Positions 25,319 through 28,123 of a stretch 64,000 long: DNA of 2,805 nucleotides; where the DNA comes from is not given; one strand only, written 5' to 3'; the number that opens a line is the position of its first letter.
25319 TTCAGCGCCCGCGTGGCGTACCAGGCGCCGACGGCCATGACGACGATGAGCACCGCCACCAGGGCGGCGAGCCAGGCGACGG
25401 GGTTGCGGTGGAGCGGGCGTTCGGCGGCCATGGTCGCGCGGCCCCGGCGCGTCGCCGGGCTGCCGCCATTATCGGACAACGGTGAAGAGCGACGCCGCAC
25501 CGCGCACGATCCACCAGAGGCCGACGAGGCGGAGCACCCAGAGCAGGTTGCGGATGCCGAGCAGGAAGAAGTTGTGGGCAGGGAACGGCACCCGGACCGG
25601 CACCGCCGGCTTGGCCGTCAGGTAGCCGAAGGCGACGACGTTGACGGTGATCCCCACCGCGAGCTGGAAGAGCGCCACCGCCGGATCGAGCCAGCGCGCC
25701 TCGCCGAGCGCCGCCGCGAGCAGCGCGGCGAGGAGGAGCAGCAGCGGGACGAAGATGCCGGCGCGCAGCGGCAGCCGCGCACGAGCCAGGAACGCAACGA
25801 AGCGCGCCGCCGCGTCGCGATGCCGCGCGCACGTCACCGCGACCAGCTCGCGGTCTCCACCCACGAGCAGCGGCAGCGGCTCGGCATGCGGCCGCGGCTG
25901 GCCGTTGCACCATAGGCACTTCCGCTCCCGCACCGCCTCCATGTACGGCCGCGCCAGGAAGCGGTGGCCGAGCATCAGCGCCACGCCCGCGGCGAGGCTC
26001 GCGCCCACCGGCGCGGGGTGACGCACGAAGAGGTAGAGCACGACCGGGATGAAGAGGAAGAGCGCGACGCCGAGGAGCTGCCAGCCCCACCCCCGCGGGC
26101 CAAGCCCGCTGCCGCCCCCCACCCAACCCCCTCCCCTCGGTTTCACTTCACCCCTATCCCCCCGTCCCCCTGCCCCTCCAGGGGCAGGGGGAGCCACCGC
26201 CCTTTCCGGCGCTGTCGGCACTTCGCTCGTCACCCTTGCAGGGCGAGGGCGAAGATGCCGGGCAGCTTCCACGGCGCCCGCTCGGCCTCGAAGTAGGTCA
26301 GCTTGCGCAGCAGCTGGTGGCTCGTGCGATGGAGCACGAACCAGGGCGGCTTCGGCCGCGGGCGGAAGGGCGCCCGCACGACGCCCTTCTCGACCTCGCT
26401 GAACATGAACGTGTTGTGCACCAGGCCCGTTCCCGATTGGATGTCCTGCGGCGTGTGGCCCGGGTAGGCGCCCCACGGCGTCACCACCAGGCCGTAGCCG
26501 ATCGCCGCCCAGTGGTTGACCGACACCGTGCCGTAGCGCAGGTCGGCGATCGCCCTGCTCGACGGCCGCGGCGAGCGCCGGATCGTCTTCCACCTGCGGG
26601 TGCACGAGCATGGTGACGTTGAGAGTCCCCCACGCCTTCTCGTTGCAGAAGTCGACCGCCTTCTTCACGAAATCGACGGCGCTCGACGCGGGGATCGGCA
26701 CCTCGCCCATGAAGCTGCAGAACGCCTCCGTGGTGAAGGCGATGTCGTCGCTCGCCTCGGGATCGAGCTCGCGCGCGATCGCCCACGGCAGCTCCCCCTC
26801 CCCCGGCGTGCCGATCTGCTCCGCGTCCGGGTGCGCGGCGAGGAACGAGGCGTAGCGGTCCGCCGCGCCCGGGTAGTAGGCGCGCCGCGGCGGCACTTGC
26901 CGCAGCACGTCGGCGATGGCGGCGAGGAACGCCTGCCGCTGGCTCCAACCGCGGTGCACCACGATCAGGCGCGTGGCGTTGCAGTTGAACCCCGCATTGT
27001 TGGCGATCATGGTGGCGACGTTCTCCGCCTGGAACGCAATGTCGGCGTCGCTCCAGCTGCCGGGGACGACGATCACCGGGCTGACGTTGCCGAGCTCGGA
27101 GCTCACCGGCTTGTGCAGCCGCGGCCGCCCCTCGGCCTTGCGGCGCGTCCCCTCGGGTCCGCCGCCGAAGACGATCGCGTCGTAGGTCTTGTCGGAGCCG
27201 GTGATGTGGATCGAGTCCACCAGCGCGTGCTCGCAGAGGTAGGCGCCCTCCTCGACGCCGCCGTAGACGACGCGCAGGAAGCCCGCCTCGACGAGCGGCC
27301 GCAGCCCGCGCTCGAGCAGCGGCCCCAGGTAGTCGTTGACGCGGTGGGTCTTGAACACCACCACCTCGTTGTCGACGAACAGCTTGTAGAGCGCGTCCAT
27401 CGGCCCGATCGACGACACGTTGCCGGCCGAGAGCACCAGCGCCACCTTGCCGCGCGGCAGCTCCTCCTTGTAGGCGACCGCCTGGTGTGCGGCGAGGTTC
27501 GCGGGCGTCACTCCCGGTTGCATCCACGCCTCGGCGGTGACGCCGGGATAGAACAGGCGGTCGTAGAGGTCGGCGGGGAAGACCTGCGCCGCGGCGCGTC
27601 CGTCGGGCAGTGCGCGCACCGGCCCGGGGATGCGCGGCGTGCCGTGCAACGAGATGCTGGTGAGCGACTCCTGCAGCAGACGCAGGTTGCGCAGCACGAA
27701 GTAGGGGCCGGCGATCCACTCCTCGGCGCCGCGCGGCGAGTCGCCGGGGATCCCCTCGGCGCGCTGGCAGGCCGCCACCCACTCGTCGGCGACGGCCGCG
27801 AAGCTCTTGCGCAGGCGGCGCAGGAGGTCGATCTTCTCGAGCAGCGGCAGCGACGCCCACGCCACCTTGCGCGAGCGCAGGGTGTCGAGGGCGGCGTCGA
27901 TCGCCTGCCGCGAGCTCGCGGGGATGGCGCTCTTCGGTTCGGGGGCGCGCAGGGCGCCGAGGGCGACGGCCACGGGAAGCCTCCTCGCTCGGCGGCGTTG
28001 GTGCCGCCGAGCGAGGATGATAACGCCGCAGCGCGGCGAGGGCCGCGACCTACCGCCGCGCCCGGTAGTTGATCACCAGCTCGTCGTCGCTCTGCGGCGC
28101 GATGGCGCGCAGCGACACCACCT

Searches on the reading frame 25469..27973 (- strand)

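Call 42: search_protein_families(library=pfam, proteins=[window:25469-27973:-], max_evalue=0.0001)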
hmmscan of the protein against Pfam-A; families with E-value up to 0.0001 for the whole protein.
window:25469-27973:- (834 aa): 1 family
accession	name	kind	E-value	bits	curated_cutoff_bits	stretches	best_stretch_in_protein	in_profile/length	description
PF00171.27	Aldedh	-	3e-14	52.9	23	1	228-360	181-296/461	Aldehyde dehydrogenase family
